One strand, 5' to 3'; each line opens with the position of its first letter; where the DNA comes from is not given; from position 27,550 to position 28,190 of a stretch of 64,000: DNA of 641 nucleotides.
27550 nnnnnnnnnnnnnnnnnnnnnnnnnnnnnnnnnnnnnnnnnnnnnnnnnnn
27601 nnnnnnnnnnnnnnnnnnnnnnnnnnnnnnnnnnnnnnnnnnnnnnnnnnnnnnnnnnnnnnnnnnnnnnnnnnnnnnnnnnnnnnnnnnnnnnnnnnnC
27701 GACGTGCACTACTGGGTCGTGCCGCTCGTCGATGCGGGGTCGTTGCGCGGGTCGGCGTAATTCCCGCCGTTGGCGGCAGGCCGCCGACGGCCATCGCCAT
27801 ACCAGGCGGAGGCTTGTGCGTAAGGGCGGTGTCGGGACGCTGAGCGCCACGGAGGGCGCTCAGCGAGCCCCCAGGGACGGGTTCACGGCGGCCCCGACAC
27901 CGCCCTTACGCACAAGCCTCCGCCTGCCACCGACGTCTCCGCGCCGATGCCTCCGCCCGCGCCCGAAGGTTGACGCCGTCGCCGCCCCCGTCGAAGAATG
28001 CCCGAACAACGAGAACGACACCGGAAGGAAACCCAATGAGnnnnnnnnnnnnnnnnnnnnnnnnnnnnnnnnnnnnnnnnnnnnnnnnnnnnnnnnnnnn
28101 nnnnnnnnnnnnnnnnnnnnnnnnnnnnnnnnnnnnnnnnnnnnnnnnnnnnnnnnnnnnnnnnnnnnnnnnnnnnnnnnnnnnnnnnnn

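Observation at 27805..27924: Repeat copy 2: outer arms differ from copy 1 but stay self-complementary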

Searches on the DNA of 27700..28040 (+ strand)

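Call 10: search_rna_families(source=window, start=27700, end=28040, threshold=evalue, max_evalue=10, show_alignments=2)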
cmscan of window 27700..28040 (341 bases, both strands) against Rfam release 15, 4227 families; matches with E-value up to 10: 10.
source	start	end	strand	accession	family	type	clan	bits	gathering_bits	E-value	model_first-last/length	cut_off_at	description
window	27804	27928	-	RF04119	MIR1858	Gene; miRNA;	-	38.4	137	3.3e-05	24-177/197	no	MIR1858 microRNA precursor family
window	27817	27913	-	RF03499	mir-702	Gene; miRNA;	-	24.7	70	0.051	1-103/103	no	mir-702 microRNA precursor family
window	27813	27913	-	RF03924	mir-1228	Gene; miRNA;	-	23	88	0.13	1-73/73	no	mir-1228 microRNA precursor family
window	27820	27909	+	RF03325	mir-4872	Gene; miRNA;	-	19.1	58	0.2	1-76/76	no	mir-4872 microRNA precursor family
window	27835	27933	-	RF02770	Ysr224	Gene; sRNA;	-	17.8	70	0.14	1-107/107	no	Yersinia sRNA 224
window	27806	27923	-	RF02014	mir-1178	Gene; miRNA;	-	17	75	2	1-91/91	no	mir-1178 microRNA precursor family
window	27817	27912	+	RF03211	mir-666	Gene; miRNA;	-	16.9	70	2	1-86/86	no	mir-666 microRNA precursor family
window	27817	27912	-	RF00256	mir-196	Gene; miRNA;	-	16.3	55.4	0.63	1-77/77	no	mir-196 microRNA precursor family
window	27820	27910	+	RF03196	mir-6790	Gene; miRNA;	-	15.8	78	2.1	1-63/63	no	mir-6790 microRNA precursor family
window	27746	27787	-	RF02808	PyrR210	Gene; snRNA; snoRNA; HACA-box;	-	14.2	59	2.7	1-47/59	no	Pyrobaculum sRNA 210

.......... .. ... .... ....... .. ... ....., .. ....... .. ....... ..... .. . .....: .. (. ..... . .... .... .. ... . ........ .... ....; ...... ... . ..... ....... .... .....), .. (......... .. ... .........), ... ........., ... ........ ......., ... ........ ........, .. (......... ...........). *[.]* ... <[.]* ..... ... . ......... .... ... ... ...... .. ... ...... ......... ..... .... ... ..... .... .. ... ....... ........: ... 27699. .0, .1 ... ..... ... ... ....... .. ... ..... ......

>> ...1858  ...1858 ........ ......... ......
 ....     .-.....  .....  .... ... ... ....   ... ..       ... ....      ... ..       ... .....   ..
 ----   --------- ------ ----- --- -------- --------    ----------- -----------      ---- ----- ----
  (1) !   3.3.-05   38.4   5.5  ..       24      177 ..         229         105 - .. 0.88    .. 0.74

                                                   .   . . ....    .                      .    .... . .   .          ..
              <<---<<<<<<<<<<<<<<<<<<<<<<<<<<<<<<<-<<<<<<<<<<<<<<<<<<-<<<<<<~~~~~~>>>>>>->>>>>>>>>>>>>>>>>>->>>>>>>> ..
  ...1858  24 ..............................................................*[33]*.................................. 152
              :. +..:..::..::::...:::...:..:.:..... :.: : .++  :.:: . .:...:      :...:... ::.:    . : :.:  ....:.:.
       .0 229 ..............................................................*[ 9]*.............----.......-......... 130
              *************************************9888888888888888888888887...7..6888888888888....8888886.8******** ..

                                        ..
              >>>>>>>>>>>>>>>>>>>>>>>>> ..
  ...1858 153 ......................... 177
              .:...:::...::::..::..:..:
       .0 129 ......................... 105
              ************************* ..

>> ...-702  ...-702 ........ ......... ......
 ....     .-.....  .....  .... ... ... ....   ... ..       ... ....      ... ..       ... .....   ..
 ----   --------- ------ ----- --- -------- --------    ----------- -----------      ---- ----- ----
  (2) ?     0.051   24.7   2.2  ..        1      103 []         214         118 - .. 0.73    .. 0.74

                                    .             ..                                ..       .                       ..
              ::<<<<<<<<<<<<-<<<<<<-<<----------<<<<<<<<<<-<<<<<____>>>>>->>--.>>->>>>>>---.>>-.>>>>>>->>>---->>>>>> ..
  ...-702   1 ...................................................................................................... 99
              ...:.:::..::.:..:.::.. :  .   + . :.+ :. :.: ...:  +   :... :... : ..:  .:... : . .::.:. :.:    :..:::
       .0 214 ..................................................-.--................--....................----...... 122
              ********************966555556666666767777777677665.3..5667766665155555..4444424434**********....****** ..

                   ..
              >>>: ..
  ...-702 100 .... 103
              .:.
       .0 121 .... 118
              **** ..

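Call 12: search_dna_similar(query=window:27795-27935:+, collection=plasmids, mode=distant, max_rows=40)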
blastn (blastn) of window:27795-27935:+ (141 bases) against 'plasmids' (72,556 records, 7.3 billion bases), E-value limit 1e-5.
No match.
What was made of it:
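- Tried and rejected: Plasmid BLAST of the element (call 12).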
